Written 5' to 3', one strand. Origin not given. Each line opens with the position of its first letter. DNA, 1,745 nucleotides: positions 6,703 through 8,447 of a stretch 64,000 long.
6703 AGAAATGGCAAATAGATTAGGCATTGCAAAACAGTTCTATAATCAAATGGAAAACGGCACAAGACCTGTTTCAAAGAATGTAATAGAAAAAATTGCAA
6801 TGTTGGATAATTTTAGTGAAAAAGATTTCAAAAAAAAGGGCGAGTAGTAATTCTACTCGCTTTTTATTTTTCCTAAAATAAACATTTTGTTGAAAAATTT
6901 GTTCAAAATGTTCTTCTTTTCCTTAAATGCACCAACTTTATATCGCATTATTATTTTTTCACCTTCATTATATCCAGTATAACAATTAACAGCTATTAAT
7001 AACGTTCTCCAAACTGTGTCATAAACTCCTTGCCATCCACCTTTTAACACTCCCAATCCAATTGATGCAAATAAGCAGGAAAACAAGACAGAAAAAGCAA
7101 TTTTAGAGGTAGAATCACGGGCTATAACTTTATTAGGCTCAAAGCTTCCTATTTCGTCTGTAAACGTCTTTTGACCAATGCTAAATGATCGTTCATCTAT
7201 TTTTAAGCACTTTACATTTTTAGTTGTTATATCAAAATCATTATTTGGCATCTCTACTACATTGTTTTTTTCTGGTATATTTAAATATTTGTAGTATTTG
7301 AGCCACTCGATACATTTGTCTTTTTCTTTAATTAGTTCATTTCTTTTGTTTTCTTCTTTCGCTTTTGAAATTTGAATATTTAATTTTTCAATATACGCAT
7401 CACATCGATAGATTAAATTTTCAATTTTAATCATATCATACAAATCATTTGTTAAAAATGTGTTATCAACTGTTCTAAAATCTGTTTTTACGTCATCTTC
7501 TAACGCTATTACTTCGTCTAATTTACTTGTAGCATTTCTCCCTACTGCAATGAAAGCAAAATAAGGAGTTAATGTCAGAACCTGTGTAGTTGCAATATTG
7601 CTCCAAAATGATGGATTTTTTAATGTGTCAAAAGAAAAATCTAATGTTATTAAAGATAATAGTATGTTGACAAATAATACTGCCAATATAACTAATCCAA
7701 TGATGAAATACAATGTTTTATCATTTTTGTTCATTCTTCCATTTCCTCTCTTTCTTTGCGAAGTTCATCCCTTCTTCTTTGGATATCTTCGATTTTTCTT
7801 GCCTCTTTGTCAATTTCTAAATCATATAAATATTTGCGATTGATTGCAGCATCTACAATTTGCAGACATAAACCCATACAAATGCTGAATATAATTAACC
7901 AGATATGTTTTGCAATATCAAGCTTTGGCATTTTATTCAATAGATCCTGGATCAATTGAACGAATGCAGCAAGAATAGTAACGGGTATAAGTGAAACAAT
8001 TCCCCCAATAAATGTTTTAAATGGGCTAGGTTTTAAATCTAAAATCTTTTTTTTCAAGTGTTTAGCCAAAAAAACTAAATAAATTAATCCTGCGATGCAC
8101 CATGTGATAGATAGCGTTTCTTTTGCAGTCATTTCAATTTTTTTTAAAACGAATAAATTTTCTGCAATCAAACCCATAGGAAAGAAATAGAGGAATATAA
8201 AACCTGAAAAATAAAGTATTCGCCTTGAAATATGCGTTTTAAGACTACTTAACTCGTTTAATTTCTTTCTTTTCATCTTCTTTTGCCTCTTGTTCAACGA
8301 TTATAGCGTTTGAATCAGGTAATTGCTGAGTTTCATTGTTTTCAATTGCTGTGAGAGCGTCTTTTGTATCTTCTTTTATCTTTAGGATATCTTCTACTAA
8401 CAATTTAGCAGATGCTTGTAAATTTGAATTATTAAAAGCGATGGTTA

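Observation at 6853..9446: Five-gene membrane and coiled-coil operon at the prophage left end with no recognisable homology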

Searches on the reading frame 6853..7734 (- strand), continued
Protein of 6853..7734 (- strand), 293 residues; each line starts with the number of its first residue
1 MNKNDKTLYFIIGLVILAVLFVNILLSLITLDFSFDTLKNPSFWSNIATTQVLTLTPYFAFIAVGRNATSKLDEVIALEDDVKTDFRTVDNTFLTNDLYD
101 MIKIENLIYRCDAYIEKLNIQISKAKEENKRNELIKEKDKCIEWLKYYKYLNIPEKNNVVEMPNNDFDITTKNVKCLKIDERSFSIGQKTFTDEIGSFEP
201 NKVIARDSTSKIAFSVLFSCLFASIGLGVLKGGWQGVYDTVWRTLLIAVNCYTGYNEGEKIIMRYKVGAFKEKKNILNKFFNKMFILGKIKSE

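Call 86: find_encoding_contigs(protein=P0003, flank=10000, max_places=2)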
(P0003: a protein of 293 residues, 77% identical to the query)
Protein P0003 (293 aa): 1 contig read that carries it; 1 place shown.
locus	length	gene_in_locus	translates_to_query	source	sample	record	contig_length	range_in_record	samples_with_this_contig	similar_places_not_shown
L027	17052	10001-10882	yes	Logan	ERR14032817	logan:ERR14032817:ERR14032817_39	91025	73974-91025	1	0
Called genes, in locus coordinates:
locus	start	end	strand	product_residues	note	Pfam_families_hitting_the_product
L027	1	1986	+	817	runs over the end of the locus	-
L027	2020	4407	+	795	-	-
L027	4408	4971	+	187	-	-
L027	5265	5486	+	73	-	-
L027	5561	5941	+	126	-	-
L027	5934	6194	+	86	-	-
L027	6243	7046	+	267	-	-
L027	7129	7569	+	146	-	-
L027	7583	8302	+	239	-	-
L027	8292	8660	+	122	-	-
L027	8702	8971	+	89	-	PF15397:DUF4618 (weak)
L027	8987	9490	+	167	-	-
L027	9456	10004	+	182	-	-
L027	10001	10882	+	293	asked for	-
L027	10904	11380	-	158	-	PF01381:HTH_3 (weak)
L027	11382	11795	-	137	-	-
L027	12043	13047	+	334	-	PF13379:NMT1_2, PF09084:NMT1, PF12974:Phosphonate-bd (faint)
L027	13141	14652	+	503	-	PF00370:FGGY_N, PF02782:FGGY_C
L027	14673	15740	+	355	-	PF13421:Band_7_1, PF01145:Band_7, PF18912:DZR_2 (faint), PF17032:Zn_ribbon_15 (faint), PF13248:Zn_ribbon_3 (faint), PF12773:DZR, PF13240:Zn_Ribbon_1 (weak), PF13240:Zn_Ribbon_1, +1 more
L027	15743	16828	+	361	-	PF27618:Zn_ribbon_GTF2H2 (faint)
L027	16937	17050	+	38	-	?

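Call 95: find_related_loci(query=A1, collection=metagenome_contigs, flank=10000)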
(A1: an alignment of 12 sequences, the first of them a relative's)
Query A1 (293 aa) in metagenome_contigs; peptide patterns used: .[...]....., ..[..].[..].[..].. (x = any residue, [..] = any of these).
600 stretches matched a pattern (row limit reached: there are more); 4 encode a relative of the query (tblastn E <= 1e-3); 4 distinct loci.
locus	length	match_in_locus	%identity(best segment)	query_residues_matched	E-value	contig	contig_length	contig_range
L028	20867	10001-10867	44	3-293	3e-78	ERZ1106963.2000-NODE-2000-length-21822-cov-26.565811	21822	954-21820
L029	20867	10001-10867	43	3-293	3e-77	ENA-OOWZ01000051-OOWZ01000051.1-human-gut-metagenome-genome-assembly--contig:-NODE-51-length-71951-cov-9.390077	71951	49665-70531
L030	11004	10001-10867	43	3-293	3e-77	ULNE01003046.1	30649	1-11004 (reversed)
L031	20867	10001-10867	43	3-293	3e-77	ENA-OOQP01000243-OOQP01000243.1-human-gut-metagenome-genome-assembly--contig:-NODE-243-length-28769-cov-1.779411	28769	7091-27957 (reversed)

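Call 97: list_cluster_members(proteins=[L029:12039-13043:+, L029:13137-14648:+, L029:14669-15736:+, L029:16933-17859:+, L029:19374-20222:+, L027:12043-13047:+, L027:13141-14652:+, L027:14673-15740:+, L027:15743-16828:+, L029:9998-10870:+])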
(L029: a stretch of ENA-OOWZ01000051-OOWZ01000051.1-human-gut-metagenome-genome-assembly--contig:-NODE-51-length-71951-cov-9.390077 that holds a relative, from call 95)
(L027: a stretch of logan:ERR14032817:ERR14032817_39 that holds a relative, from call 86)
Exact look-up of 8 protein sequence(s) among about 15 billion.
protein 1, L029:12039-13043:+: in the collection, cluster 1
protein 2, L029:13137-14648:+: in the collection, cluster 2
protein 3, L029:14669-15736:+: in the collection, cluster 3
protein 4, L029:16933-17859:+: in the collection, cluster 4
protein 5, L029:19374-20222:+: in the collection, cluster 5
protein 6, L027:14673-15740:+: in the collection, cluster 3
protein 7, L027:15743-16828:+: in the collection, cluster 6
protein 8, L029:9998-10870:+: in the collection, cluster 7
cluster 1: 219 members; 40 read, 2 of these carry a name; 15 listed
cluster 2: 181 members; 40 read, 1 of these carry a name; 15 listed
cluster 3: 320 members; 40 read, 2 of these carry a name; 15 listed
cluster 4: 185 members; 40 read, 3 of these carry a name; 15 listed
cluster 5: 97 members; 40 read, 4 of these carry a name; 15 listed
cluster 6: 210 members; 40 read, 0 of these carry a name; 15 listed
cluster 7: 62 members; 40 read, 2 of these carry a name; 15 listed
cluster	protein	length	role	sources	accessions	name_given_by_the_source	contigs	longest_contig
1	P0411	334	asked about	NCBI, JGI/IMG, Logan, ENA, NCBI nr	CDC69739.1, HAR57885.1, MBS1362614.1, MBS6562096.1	MAG TPA: ABC transporter substrate-binding protein [Acholeplasmatales bacterium] | ABC transporter, substrate-binding protein | ABC transporter substrate-binding protein [Bacilli bacterium]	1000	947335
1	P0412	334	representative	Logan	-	-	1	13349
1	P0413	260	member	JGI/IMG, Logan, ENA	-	ABC transporter permease protein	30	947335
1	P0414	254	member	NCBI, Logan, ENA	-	-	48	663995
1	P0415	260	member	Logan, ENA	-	-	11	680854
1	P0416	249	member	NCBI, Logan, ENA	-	-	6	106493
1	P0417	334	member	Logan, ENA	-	-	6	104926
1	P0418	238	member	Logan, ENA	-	-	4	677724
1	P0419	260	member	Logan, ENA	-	-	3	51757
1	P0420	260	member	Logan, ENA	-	-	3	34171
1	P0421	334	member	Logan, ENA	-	-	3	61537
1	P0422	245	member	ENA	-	-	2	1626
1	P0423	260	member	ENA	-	-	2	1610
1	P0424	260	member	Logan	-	-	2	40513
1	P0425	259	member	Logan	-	-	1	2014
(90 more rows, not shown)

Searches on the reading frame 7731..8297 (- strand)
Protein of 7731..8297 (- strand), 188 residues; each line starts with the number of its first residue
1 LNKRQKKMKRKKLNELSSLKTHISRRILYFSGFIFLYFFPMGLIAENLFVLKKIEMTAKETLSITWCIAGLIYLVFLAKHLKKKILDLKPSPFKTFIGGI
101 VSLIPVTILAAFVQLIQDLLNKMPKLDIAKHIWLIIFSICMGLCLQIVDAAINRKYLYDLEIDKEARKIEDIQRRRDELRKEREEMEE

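Call 5: search_protein_families(library=pfam, proteins=[window:7731-8297:-], max_evalue=1)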
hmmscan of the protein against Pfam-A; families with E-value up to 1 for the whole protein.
window:7731-8297:- (188 aa): 2 families
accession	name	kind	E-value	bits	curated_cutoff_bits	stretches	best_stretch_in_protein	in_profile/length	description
PF00689.26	Cation_ATPase_C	-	7e-05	23.1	27.3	1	8-148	34-172/175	Cation transporting ATPase, C-terminus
PF04246.17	RseC_MucC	-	0.32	11.3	24.4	1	31-85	65-118/130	Positive regulator of sigma(E), RseC/MucC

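Call 6: search_protein_families(library=phrogs, proteins=[window:7731-8297:-], max_evalue=1)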
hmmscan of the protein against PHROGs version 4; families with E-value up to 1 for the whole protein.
window:7731-8297:- (188 aa): 0 families

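Call 7: search_protein_families(library=padloc, proteins=[window:7731-8297:-], max_evalue=1)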
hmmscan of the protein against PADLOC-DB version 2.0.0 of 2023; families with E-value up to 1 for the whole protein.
window:7731-8297:- (188 aa): 0 families

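Call 8: search_protein_families(library=ncbifam, proteins=[window:7731-8297:-], max_evalue=1)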
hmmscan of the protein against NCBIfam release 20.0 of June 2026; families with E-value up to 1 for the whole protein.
window:7731-8297:- (188 aa): 0 families

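Call 45: search_protein_representatives(protein=window:7731-8276:-)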
Query: 181 residues. Proteins with E-value up to 0.001 (for the whole library): 23; up to 1e-10: 17; up to 1e-30: 3. The best 23 are listed.
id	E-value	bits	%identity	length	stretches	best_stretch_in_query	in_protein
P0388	4.6e-54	199.2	49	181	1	9-180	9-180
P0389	1.7e-37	145.2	40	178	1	12-175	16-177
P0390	6.6e-35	136.9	47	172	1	4-172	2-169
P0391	1.2e-21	93.7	65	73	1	110-180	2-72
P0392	3.5e-20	88.9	33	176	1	10-174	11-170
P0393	8.7e-19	84.4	30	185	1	9-177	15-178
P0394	1.5e-16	77.1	59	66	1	1-64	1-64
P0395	1.7e-15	73.7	30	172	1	13-180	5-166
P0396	3.7e-15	72.6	32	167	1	15-177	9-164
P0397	4.1e-15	72.4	32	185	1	9-174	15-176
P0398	6.9e-15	71.7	30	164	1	13-177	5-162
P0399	1.2e-14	71.0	31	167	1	13-178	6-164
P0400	1.2e-14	71.0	57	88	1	120-180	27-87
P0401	2.1e-12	63.6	29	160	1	16-177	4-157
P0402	2.3e-12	63.5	29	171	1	11-180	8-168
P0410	5.3e-04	36.3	24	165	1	11-178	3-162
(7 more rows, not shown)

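Call 47: search_protein_families(library=pfam, alignment_id=A3, max_evalue=0.01)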
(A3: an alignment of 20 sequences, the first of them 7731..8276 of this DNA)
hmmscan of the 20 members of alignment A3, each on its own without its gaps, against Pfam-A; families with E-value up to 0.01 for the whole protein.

A. member 1, window:7731-8276:- (181 aa): 1 family
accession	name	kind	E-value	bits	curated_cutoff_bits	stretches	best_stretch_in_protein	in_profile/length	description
PF00689.26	Cation_ATPase_C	-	0.00028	21.2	27.3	1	13-141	47-172/175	Cation transporting ATPase, C-terminus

B. families by the number of members that match (of 20 scanned): 9 families
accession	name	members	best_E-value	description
PF17555.7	TssN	2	5.8e-05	Type VI secretion system, TssN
PF12794.12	MscS_TM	2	0.00069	Mechanosensitive ion channel inner membrane domain 1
PF16481.10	DUF5058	2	0.0016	Domain of unknown function (DUF5058)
PF04246.17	RseC_MucC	2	0.0016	Positive regulator of sigma(E), RseC/MucC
PF00689.26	Cation_ATPase_C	1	0.00028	Cation transporting ATPase, C-terminus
PF24838.2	8xMP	1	0.00073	Octameric membrane protein family (8xMP)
PF08592.16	Anthrone_oxy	1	0.001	Anthrone oxygenase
PF09586.16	YfhO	1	0.0052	Bacterial membrane protein YfhO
PF03547.23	Mem_trans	1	0.007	Membrane transport protein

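Call 60: search_solved_structures(query=A3, max_evalue=1)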
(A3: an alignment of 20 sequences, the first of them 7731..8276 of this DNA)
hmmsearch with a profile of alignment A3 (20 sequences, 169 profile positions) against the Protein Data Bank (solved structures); distinct sequences matched with E-value up to 1: 1.
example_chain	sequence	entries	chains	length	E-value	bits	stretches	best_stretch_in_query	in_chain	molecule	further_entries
5b83_B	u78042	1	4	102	0.68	12.9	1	122-167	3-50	Optineurin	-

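Call 63: find_encoding_contigs(protein=P0395, flank=8000, max_places=3)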
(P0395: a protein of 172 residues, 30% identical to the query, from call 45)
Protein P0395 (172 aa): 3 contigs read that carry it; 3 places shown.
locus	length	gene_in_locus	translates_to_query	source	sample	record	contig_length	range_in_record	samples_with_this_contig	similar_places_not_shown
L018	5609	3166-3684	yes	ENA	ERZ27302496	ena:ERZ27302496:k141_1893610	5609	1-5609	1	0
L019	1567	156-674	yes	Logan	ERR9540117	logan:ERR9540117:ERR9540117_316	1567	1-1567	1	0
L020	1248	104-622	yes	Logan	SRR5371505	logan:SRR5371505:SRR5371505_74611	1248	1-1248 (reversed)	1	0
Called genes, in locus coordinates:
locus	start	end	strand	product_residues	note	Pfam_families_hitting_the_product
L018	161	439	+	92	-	-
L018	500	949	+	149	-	-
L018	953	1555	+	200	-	-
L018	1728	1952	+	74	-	-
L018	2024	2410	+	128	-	-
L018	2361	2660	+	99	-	-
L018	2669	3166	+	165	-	-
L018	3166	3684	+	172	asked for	-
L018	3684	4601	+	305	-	-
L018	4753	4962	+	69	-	-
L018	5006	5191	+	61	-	-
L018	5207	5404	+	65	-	PF13443:HTH_26 (weak), PF01381:HTH_3 (weak), PF08667:BetR (weak)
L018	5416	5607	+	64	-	?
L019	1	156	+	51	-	?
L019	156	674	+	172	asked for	-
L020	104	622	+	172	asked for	-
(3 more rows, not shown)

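Call 64: find_encoding_contigs(protein=P0410, flank=10000, max_places=3)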
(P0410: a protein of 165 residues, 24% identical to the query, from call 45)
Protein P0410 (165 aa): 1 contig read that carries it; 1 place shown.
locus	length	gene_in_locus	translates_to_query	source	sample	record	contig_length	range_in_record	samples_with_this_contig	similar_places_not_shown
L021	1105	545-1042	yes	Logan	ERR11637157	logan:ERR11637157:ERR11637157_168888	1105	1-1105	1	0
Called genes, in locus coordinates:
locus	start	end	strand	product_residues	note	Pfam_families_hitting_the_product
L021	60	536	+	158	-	-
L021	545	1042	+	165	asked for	-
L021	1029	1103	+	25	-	?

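Call 65: find_encoding_contigs(protein=P0393, flank=10000, max_places=3)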
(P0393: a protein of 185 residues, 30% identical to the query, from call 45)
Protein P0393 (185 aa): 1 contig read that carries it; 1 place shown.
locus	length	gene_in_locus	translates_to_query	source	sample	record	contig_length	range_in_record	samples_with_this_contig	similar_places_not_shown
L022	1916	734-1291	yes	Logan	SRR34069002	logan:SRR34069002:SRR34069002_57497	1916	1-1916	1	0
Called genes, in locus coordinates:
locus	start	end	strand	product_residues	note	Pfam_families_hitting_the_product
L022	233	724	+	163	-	-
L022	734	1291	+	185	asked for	-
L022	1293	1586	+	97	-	-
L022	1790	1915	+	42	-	?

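Call 68: find_related_loci(query=A4, collection=viral_contigs, flank=10000)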
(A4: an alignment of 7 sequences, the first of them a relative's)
Query A4 (167 aa) in viral_contigs; peptide patterns used: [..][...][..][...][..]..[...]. (x = any residue, [..] = any of these).
94 stretches matched a pattern; 2 encode a relative of the query (tblastn E <= 1e-3); 2 distinct loci.
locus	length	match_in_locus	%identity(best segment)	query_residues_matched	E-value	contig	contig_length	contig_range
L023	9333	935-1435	53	1-167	8e-60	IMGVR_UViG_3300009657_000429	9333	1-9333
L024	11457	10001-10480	37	4-164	1e-26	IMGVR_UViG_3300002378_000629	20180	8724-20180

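Call 72: search_protein_families(library=pfam, proteins=[L024:6429-7376:+, L024:7376-8317:+, L024:8322-8606:+, L024:8593-8901:+, L024:8898-9140:+, L023:2674-3264:+, L023:3224-4096:+, L023:4074-5192:+, L023:5174-5734:+, L023:5727-6365:+], max_evalue=0.01)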
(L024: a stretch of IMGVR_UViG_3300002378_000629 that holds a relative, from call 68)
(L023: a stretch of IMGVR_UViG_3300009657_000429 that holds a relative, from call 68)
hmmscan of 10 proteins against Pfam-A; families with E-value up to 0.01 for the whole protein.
L024:6429-7376:+ (315 aa): 2 families
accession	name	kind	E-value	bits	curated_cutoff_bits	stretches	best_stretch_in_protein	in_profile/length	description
PF09479.16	Flg_new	-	2.1e-17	63.4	27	1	128-190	1-65/65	Listeria-Bacteroides repeat domain (List_Bact_rpt)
PF24243.1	Phage_tail_C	-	2e-10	40.2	23.7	1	292-312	6-26/26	Phage tail tip domain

L024:7376-8317:+ (313 aa): 1 family
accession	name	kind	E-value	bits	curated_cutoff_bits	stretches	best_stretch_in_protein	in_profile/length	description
PF13306.12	LRR_5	-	0.00033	21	27.7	1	143-256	27-126/127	BspA type Leucine rich repeat region (6 copies)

L024:8322-8606:+ (94 aa): 2 families
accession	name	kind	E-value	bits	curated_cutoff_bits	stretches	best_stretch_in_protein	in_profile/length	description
PF18902.5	DUF5658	-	1.7e-11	45.2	25.2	1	12-85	2-79/82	Domain of unknown function (DUF5658)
PF18928.5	DUF5677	-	0.0022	18.5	27.1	1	10-46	9-45/166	Family of unknown function (DUF5677)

L024:8593-8901:+ (102 aa): 0 families

L024:8898-9140:+ (80 aa): 0 families

L023:2674-3264:+ (196 aa): 1 family
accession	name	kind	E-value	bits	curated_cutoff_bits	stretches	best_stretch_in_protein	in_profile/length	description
PF00271.37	Helicase_C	-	5.2e-06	27.1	23.5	1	24-127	3-110/110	Helicase conserved C-terminal domain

L023:3224-4096:+ (290 aa): 0 families

L023:4074-5192:+ (372 aa): 3 families
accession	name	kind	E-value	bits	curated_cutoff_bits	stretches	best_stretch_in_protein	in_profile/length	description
PF01507.26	PAPS_reduct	-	9.9e-16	58.7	22.5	2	161-230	100-161/175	Phosphoadenosine phosphosulfate reductase domain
PF11922.13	DUF3440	-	2.7e-11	44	25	1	236-322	1-87/182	Domain of unknown function (DUF3440)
PF01171.26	ATP_bind_3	-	0.0049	17.1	27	1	29-67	2-40/182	PP-loop family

L023:5174-5734:+ (186 aa): 0 families

L023:5727-6365:+ (212 aa): 1 family
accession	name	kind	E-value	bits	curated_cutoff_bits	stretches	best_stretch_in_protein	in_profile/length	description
PF01555.25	N6_N4_Mtase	-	2.2e-05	25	26.7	0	45-123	2-79/221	DNA methylase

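Call 78: search_dna_similar(query=window:7731-8276:-, collection=phages, mode=protein, max_evalue=0.01)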
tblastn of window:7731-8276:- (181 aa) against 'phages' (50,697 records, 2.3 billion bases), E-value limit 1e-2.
No match.

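Call 88: search_protein_families(library=phrogs, alignment_id=A3, max_evalue=0.01)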
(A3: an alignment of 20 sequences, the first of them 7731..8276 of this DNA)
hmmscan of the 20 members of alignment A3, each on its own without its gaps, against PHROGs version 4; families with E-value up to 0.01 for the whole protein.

A. member 1, window:7731-8276:- (181 aa): 0 families

B. families by the number of members that match (of 20 scanned): 0 families
